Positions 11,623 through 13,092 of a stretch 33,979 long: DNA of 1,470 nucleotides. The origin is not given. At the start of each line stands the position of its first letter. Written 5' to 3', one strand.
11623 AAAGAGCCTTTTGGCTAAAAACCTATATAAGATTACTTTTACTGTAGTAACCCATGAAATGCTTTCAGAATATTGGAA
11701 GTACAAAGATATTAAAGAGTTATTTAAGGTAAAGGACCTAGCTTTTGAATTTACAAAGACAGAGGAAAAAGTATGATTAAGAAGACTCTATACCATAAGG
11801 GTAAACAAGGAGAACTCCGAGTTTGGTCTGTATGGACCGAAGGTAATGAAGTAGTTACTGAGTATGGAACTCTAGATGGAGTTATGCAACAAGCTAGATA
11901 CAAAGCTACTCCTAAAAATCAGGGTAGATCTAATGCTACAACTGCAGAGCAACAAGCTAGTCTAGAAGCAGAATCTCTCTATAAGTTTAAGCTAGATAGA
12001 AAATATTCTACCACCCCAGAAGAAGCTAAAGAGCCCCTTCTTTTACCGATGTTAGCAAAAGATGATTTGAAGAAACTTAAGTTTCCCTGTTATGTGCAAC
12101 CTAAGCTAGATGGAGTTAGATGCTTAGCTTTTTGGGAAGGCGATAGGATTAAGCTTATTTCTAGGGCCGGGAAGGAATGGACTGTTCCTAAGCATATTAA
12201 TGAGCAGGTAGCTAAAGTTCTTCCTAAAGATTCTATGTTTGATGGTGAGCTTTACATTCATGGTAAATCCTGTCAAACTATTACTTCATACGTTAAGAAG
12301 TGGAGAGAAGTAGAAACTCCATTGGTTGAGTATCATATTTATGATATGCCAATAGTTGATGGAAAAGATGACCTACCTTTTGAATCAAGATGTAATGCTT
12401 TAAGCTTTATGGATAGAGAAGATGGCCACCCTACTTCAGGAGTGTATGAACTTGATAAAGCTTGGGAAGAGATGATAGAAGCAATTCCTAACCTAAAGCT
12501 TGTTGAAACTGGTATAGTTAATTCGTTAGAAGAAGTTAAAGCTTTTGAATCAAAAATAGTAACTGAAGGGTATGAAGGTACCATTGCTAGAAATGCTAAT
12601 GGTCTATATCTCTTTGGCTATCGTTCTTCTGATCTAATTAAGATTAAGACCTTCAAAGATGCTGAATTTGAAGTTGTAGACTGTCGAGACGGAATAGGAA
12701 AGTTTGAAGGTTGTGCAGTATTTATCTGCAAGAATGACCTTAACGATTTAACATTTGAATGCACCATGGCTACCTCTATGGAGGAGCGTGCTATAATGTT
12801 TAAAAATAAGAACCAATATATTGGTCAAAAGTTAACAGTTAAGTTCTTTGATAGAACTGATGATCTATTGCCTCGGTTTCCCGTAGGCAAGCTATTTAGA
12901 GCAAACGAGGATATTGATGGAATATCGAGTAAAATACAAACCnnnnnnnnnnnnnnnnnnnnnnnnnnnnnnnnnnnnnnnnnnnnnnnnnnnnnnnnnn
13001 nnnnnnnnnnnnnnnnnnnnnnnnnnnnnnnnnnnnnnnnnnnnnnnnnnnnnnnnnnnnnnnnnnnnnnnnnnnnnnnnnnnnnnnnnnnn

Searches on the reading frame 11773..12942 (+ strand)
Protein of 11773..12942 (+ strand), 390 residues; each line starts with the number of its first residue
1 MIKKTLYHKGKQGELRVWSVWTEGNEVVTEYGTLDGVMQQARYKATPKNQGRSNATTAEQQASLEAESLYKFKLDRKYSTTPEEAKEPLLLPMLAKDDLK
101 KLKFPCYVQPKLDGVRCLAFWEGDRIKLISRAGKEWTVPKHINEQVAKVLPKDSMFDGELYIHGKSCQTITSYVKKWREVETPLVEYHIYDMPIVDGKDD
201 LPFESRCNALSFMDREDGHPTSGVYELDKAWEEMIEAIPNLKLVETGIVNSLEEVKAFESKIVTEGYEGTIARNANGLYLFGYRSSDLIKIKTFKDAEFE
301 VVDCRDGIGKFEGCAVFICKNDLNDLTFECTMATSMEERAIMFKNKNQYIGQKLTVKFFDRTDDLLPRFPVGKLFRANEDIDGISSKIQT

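Call 22: search_protein_families(library=pfam, proteins=[window:11773-12942:+], max_evalue=0.01)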
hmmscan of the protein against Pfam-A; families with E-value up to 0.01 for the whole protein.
window:11773-12942:+ (390 aa): 3 families
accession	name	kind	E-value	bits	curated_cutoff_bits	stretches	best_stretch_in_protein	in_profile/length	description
PF01068.26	DNA_ligase_A_M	-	1.7e-19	70.8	26.2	1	96-292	11-204/204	ATP dependent DNA ligase domain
PF14743.12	DNA_ligase_OB_2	-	2.5e-06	27.8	28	1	307-376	2-66/66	DNA ligase OB-like domain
PF01331.24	mRNA_cap_enzyme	-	0.0007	19.9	29.6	1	94-208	5-115/194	mRNA capping enzyme, catalytic domain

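Call 23: search_protein_families(library=phrogs, proteins=[window:11773-12942:+], max_evalue=0.001)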
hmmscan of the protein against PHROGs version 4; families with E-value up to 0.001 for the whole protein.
window:11773-12942:+ (390 aa): 1 family
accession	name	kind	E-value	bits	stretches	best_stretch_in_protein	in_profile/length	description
phrog_114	-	DNA, RNA and nucleotide metabolism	6e-87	293.7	1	3-384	107-506/634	ATP-dependent DNA ligase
